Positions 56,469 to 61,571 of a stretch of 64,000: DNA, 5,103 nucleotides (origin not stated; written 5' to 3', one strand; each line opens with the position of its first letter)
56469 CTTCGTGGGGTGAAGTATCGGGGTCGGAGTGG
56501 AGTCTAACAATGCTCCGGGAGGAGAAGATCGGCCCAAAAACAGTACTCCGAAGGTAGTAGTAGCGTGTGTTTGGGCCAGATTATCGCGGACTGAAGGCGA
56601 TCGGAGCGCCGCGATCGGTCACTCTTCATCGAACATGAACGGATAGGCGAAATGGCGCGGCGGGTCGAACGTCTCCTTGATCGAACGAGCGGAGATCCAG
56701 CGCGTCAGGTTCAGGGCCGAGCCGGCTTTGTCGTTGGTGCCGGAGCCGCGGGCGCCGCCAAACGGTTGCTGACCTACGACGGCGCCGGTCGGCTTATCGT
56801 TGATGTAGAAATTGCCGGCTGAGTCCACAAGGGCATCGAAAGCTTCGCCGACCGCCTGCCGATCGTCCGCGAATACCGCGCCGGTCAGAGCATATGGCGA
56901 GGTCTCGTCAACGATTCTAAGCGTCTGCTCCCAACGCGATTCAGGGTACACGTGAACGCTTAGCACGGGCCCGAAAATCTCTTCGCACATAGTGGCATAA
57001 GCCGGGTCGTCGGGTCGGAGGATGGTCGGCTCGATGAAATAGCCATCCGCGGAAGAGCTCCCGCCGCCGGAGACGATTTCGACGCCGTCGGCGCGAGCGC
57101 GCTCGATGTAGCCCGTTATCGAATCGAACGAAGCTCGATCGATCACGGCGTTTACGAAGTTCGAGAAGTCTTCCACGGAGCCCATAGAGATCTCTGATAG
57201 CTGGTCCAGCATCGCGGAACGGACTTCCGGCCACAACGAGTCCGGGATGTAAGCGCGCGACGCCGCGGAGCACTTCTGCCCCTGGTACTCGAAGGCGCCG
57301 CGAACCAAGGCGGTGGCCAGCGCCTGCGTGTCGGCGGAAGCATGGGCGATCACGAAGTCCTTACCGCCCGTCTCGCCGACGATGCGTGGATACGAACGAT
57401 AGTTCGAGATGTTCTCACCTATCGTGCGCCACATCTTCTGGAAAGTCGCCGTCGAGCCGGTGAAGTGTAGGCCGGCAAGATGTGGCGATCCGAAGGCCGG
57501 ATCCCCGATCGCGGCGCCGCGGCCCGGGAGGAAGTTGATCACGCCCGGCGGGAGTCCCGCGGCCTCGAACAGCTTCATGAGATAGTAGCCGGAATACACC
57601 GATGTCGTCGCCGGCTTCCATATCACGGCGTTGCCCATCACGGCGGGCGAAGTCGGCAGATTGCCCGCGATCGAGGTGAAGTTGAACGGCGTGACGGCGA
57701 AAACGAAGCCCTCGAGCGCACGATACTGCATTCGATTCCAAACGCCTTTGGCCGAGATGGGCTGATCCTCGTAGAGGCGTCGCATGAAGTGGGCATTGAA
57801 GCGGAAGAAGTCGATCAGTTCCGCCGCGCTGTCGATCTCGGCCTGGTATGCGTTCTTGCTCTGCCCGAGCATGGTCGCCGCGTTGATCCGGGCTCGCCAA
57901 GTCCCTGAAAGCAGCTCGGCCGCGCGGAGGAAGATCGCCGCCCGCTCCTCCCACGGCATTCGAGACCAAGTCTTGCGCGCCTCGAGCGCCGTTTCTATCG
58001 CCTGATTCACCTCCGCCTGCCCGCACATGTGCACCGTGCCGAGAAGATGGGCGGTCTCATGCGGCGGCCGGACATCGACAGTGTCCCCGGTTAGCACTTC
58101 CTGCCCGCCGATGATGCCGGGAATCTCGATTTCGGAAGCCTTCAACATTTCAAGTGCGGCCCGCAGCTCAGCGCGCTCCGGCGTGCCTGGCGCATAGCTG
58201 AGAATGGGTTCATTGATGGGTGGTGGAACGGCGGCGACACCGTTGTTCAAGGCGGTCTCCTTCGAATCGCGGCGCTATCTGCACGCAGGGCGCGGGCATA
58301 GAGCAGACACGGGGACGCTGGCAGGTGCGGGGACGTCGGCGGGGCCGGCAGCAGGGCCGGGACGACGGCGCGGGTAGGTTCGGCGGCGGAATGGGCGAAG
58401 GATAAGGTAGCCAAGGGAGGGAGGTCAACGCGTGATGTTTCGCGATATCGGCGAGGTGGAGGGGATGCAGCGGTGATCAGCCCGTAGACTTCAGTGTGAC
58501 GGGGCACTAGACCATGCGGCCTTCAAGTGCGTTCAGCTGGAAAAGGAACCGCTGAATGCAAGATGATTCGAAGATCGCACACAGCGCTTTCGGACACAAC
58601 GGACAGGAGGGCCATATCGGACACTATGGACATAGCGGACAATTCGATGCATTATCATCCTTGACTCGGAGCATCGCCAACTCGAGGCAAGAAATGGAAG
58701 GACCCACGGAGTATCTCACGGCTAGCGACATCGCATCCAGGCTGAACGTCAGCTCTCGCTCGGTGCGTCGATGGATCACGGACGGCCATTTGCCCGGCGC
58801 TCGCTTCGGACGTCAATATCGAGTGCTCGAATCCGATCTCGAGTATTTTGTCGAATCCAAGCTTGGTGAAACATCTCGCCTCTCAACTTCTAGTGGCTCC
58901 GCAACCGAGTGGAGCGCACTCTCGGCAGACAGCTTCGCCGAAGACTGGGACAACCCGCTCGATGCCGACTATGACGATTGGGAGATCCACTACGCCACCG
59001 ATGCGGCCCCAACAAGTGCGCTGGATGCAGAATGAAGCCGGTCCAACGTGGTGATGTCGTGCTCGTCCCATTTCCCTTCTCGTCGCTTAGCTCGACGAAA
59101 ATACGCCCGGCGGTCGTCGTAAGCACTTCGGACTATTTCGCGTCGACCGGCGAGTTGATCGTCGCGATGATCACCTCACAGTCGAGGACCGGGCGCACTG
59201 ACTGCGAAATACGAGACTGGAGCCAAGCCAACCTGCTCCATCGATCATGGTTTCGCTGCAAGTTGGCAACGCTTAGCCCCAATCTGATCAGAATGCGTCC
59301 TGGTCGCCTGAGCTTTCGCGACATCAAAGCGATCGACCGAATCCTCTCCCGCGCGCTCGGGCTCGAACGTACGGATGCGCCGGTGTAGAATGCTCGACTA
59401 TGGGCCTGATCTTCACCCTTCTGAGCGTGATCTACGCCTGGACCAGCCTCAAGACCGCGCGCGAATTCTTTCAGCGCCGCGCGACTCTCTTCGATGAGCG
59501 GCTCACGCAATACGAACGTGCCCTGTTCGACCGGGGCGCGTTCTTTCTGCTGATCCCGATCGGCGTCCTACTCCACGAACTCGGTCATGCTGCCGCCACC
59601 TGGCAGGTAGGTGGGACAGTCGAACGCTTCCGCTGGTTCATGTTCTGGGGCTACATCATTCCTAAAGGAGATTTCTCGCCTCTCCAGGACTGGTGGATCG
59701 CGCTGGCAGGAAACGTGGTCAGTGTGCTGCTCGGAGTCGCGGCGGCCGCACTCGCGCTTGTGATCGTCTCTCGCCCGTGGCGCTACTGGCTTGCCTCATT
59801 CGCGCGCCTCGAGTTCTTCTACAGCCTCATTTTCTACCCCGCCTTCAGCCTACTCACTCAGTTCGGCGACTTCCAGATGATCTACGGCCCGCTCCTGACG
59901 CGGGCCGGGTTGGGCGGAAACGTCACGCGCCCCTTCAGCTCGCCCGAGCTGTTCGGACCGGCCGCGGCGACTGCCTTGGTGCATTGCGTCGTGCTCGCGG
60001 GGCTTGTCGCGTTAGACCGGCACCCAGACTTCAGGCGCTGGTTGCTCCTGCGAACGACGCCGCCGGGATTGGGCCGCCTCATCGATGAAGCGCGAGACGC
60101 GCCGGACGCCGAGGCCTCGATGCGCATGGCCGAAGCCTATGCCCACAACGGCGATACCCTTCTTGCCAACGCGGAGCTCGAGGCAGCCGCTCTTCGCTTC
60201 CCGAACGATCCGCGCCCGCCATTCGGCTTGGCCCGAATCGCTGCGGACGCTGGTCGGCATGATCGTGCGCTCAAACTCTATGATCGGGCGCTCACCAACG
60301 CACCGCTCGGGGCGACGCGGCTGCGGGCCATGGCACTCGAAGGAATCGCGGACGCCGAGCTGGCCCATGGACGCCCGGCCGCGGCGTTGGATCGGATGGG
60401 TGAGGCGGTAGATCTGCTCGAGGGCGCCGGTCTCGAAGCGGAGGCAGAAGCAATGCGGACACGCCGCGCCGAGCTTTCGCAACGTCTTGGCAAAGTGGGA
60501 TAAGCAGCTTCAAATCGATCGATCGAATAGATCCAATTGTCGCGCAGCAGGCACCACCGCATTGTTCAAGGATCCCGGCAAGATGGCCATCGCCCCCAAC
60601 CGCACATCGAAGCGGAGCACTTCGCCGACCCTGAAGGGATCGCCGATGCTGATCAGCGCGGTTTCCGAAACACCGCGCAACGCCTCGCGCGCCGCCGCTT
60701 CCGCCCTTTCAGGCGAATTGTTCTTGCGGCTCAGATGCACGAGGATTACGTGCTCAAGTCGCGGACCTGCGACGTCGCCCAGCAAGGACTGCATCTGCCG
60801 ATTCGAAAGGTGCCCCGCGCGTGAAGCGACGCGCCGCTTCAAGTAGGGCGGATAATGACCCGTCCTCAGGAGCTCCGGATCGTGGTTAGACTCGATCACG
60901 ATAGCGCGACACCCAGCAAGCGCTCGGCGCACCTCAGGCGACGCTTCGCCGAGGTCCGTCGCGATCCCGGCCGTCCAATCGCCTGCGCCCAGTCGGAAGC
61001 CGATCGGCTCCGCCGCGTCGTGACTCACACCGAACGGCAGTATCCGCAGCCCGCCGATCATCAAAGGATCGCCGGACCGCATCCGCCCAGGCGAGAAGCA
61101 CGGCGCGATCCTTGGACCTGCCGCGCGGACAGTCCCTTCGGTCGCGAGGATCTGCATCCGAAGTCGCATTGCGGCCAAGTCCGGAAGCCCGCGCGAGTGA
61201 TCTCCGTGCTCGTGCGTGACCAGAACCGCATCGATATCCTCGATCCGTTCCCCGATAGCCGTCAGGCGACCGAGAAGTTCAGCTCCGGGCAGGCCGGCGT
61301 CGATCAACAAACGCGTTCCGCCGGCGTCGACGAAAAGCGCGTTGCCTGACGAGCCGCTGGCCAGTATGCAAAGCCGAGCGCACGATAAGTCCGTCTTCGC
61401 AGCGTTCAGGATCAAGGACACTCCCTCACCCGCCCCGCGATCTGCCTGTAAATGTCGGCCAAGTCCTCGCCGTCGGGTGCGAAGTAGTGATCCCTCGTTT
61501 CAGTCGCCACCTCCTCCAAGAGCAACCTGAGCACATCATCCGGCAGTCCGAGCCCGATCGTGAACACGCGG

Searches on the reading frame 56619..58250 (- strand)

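Call 64: search_protein_families(library=pfam, proteins=[window:56619-58250:-], max_evalue=0.00001)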
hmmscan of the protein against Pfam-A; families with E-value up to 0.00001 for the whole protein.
window:56619-58250:- (543 aa): 1 family
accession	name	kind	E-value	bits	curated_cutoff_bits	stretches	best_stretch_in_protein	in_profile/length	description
PF00171.27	Aldedh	-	4e-100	336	23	1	56-512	7-450/461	Aldehyde dehydrogenase family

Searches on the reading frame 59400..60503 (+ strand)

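Call 64: search_protein_families(library=pfam, proteins=[window:59400-60503:+], max_evalue=0.00001)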
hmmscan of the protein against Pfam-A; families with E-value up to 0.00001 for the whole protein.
window:59400-60503:+ (367 aa): 3 families
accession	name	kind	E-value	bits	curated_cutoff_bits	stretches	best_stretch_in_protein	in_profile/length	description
PF13424.12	TPR_12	-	4.2e-08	33.7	30.1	1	276-341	8-76/77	Tetratricopeptide repeat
PF13432.12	TPR_16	-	7.3e-08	33.2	32.7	0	243-303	3-63/65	Tetratricopeptide repeat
PF13398.12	Peptidase_M50B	-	1.2e-07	32.1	26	1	55-147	24-113/201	Peptidase M50B-like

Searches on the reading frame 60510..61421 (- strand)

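Call 64: search_protein_families(library=pfam, proteins=[window:60510-61421:-], max_evalue=0.00001)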
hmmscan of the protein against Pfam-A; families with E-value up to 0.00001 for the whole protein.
window:60510-61421:- (303 aa): 2 families
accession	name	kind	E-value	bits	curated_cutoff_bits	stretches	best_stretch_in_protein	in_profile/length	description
PF12706.13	Lactamase_B_2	-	2.5e-21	76.6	27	1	36-229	1-199/200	Beta-lactamase superfamily domain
PF00753.33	Lactamase_B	-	1.1e-12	48.7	22.7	1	24-83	4-64/196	Metallo-beta-lactamase superfamily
